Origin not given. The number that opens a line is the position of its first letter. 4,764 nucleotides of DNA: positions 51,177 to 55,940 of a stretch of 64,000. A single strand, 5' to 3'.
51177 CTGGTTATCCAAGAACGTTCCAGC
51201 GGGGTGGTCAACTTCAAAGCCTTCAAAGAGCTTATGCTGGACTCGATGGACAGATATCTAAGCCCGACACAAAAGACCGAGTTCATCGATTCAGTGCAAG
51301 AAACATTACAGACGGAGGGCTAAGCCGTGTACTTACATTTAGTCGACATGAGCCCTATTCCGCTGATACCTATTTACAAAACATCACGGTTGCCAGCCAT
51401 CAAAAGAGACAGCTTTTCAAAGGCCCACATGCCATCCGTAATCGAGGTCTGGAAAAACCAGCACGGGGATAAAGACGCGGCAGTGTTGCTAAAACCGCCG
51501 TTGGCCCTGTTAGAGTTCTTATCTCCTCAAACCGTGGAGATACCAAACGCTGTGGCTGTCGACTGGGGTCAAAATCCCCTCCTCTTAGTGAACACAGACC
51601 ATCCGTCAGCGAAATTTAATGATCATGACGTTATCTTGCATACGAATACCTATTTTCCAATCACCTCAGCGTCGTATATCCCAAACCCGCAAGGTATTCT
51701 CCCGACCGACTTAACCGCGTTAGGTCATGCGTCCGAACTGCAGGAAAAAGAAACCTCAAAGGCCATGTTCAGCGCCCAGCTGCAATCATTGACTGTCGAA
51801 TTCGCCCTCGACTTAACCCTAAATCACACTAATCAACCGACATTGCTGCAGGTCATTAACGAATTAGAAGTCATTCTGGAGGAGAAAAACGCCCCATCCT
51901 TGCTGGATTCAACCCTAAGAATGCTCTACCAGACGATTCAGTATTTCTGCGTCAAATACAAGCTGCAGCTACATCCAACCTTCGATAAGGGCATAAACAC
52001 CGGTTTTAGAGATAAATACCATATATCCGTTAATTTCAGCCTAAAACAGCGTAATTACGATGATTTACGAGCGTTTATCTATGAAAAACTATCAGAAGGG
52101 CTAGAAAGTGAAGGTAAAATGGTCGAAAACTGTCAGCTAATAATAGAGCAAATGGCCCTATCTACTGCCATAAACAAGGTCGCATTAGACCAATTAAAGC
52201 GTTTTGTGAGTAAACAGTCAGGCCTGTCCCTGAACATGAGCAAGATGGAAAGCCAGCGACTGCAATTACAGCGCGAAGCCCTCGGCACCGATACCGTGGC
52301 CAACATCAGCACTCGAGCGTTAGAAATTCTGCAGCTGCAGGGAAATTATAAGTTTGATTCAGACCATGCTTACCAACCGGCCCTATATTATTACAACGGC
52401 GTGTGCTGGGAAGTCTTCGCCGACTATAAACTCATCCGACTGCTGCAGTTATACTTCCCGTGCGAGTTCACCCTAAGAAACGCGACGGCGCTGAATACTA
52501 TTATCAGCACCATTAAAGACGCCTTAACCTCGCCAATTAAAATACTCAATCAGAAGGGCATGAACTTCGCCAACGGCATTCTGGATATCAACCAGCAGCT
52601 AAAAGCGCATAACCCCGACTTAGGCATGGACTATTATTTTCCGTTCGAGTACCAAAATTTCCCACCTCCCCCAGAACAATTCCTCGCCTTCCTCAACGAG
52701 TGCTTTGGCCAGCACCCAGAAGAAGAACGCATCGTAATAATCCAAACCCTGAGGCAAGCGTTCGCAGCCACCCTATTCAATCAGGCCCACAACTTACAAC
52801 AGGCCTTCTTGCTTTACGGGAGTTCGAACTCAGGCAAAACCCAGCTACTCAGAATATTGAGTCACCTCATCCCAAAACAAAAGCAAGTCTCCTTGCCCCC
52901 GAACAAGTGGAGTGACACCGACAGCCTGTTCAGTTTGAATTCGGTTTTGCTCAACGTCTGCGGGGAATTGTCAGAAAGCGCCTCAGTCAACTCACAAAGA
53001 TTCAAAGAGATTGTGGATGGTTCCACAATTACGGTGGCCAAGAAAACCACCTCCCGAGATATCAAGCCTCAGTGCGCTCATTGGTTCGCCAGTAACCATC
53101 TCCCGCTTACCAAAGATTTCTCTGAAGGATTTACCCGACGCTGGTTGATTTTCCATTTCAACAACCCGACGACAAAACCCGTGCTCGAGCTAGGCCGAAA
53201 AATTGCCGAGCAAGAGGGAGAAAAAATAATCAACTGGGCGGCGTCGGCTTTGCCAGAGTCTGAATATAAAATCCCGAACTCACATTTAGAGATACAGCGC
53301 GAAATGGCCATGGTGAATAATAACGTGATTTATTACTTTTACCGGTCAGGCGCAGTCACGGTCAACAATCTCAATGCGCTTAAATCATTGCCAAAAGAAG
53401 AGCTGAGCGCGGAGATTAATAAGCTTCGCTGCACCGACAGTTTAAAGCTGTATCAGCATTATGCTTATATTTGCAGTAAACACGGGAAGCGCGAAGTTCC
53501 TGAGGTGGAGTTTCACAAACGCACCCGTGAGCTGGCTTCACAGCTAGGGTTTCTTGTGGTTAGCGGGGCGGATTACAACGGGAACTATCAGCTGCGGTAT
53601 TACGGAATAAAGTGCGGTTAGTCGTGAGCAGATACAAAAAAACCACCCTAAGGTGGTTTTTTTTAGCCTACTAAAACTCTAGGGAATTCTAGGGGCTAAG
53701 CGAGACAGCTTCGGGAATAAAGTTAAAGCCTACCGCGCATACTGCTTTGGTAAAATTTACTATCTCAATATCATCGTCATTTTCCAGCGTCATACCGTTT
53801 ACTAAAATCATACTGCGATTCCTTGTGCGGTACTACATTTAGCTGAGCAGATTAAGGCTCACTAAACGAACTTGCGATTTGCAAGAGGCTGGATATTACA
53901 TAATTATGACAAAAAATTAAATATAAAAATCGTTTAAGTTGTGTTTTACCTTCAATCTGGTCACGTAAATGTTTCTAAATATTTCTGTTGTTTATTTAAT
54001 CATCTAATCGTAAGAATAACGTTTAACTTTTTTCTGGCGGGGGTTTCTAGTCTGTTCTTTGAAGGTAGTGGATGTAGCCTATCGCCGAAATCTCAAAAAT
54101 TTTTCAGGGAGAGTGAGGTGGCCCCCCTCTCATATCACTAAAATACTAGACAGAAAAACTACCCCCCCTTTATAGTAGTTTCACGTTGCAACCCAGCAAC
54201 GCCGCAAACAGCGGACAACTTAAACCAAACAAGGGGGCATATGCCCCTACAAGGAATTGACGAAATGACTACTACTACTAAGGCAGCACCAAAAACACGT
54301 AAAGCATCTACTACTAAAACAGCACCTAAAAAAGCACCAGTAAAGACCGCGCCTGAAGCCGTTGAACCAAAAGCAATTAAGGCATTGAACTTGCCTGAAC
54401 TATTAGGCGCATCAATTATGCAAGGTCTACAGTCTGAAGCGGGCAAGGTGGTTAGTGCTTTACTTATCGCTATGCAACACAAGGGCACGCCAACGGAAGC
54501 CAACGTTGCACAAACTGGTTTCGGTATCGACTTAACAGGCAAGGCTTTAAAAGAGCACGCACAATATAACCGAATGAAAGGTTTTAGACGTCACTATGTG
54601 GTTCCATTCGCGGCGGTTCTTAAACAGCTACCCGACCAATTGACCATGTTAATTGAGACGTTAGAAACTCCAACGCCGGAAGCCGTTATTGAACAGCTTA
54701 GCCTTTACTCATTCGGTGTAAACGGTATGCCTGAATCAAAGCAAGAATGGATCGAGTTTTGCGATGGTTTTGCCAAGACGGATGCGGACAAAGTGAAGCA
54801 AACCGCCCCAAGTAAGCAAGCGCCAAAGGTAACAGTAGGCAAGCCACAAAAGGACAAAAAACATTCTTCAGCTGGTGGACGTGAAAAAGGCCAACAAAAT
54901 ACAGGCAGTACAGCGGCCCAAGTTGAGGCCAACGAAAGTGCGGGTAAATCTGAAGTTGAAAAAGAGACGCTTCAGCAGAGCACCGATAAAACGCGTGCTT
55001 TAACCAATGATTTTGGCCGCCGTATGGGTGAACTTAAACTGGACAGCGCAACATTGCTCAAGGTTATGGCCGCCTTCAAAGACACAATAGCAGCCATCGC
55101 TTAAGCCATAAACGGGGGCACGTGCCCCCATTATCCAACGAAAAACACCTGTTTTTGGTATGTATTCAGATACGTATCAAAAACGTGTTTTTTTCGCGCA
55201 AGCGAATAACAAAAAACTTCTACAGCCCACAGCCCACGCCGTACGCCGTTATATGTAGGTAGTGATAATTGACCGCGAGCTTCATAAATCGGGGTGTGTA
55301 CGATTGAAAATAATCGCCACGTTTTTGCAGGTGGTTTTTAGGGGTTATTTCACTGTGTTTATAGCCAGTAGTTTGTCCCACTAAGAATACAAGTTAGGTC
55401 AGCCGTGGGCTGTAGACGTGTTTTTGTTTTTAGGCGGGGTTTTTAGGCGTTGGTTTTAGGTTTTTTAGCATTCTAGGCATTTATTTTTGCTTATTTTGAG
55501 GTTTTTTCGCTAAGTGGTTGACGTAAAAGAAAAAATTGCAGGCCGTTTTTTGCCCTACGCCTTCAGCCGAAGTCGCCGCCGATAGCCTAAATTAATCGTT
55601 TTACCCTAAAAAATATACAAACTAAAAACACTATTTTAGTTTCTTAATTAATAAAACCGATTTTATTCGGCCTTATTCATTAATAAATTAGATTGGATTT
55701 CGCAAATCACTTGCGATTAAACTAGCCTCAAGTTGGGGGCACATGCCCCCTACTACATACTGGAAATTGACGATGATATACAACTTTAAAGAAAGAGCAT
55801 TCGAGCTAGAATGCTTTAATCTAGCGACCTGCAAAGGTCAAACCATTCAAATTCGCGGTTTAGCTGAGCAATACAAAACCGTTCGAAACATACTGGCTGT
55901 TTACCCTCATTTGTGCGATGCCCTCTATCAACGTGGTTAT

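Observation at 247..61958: Near-invariant 11-14 nt translation-initiation block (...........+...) at about 28 gene starts on both strands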

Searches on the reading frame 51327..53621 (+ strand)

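Call 9: search_protein_families(library=phrogs, proteins=[window:51327-53621:+], max_evalue=0.00001)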
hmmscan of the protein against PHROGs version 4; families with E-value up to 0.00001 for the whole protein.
window:51327-53621:+ (764 aa): 7 families
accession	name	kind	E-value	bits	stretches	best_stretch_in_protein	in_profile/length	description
phrog_1156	-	DNA, RNA and nucleotide metabolism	4.3e-31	109.2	1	409-761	481-823/855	DNA primase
phrog_864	-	DNA, RNA and nucleotide metabolism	4.9e-29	102.4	1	351-731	229-594/1064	DNA primase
phrog_1829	-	DNA, RNA and nucleotide metabolism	8.5e-26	91.3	1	408-734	427-734/772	DNA primase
phrog_6088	-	DNA, RNA and nucleotide metabolism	7.4e-21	75.3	1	412-639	433-661/772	DNA primase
phrog_7601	-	unknown function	2.2e-12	48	1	472-732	2-249/289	-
phrog_16213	-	DNA, RNA and nucleotide metabolism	2.9e-07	30.1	1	408-613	312-520/732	DNA primase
phrog_2478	-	DNA, RNA and nucleotide metabolism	3.4e-07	29.7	1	412-639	509-737/854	DNA polymerase/primase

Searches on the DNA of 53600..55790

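Call 82: search_rna_families(source=window, start=53600, end=55790, threshold=evalue, max_evalue=5)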
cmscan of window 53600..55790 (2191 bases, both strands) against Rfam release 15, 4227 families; matches with E-value up to 5: 12.
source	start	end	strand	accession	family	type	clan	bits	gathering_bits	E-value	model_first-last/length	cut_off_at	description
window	53631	53697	-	RF02064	STnc370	Gene; sRNA;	-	23.5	54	4.4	1-71/71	no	Enterobacterial sRNA STnc370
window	53634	53743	-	RF00106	RNAI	Gene; antisense;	-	22.2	47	0.31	1-102/102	no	RNAI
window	53630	53705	-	RF02059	STnc50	Gene; sRNA;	-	21.5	55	1.7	1-84/84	no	Salmonella enterica sRNA STnc40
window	53631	53659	+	RF02084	STnc130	Gene; sRNA;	-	21.1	55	4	98-126/135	no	Enterobacteria sRNA STnc130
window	53633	53688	-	RF01859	Phe_leader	Cis-reg; leader;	-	20.4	55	2.6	1-125/125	no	Phenylalanine leader peptide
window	53605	53690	-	RF01770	rimP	Cis-reg; leader;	-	20.2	47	3.4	1-102/102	no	Gammaprotebacteria rimP leader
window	55648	55706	-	RF02891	AgrB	Gene; antisense;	-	20.1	40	2.7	1-84/84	no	ArsR-gov region gene B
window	53637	53697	-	RF02144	rsmX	Gene;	CL00106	17.6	56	2.4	1-114/114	no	rsmX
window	53638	53660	-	RF00372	sroH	Gene; sRNA;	-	17.1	80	0.29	139-161/161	no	sroH RNA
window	53949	54009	-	RF00295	snoTBR7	Gene; snRNA; snoRNA; CD-box;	-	16.4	45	3.9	1-75/75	no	Small nucleolar RNA TBR7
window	53600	53661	+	RF00624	P9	Gene;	-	15.9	43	3.3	8-74/74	5'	Pseudomonas sRNA P9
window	54910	55014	+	RF01389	isrF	Gene; sRNA;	-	11.4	40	2.3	1-292/292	no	isrF Hfq binding RNA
